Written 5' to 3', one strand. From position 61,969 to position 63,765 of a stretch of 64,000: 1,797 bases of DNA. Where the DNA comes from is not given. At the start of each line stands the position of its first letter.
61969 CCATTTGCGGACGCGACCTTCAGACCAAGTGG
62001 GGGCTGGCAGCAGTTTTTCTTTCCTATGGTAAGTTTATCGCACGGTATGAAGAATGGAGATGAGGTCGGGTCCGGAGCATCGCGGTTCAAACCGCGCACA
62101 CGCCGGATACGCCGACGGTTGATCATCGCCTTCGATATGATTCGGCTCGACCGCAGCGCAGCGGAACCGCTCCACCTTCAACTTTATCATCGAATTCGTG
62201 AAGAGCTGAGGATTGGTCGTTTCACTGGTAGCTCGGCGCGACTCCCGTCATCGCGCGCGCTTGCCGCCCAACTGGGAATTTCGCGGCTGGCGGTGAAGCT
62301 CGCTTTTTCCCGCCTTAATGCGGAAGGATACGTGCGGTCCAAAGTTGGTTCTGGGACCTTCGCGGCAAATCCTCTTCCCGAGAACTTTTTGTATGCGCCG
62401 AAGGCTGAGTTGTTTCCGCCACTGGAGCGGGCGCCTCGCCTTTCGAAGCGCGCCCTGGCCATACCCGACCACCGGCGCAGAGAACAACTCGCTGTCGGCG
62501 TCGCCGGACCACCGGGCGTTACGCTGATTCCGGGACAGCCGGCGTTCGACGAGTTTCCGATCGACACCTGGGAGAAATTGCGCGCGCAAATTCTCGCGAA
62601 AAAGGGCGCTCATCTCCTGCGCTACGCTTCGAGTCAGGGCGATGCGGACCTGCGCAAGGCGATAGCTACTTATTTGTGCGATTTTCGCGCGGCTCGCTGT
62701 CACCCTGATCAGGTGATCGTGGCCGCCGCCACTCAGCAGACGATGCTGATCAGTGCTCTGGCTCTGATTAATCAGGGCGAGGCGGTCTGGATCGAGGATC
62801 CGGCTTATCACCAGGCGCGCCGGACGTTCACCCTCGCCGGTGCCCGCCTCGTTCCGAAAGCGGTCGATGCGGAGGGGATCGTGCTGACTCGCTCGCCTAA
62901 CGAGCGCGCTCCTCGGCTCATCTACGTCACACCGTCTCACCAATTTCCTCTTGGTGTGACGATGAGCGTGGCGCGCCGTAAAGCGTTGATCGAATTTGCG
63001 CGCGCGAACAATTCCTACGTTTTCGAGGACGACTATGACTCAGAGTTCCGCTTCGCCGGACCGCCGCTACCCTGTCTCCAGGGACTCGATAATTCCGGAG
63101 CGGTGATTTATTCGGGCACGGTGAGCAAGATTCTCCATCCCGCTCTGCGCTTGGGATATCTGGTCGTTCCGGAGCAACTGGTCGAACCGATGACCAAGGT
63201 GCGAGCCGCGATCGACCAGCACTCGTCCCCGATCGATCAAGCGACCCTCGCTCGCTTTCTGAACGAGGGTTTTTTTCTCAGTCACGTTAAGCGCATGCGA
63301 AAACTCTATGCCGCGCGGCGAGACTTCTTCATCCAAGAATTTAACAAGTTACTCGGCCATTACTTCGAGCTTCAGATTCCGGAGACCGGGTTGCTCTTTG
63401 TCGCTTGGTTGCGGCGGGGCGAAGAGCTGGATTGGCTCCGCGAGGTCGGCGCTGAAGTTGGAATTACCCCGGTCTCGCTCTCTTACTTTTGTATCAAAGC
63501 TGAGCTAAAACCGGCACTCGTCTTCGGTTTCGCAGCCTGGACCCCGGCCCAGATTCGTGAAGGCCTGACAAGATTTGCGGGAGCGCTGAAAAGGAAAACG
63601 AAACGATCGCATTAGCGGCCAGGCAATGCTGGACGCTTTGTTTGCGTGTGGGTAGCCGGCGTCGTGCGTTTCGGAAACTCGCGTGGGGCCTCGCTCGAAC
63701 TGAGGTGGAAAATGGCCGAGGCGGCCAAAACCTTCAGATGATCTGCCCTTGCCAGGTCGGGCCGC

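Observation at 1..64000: Hyper-abundant non-palindromic 9-mer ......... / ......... on both strands (uptake-sequence-like genomic word)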

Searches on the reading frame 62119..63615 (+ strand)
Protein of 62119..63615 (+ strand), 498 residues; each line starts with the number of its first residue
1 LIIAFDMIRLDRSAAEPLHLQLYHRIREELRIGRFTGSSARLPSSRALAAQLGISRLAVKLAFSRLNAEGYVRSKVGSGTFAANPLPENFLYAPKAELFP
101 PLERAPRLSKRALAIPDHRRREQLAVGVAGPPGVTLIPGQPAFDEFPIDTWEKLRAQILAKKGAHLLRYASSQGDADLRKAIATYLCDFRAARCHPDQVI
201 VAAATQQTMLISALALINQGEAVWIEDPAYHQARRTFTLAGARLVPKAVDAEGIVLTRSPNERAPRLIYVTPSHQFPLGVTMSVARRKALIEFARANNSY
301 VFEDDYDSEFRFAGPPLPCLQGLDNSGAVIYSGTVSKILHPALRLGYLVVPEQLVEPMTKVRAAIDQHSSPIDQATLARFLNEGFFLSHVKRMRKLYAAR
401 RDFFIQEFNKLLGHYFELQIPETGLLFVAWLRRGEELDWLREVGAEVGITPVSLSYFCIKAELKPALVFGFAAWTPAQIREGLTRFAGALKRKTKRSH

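Call 9: search_protein_families(library=pfam, proteins=[window:62119-63615:+])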
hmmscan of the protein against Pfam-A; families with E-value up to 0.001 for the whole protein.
window:62119-63615:+ (498 aa): 2 families
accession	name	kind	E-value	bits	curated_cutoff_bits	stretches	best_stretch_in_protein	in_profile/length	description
PF00155.27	Aminotran_1_2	-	6.9e-25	88.4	19.7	1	148-485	19-360/361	Aminotransferase class I and II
PF00392.27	GntR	-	2.1e-11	43.8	27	1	20-81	3-63/64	Bacterial regulatory proteins, gntR family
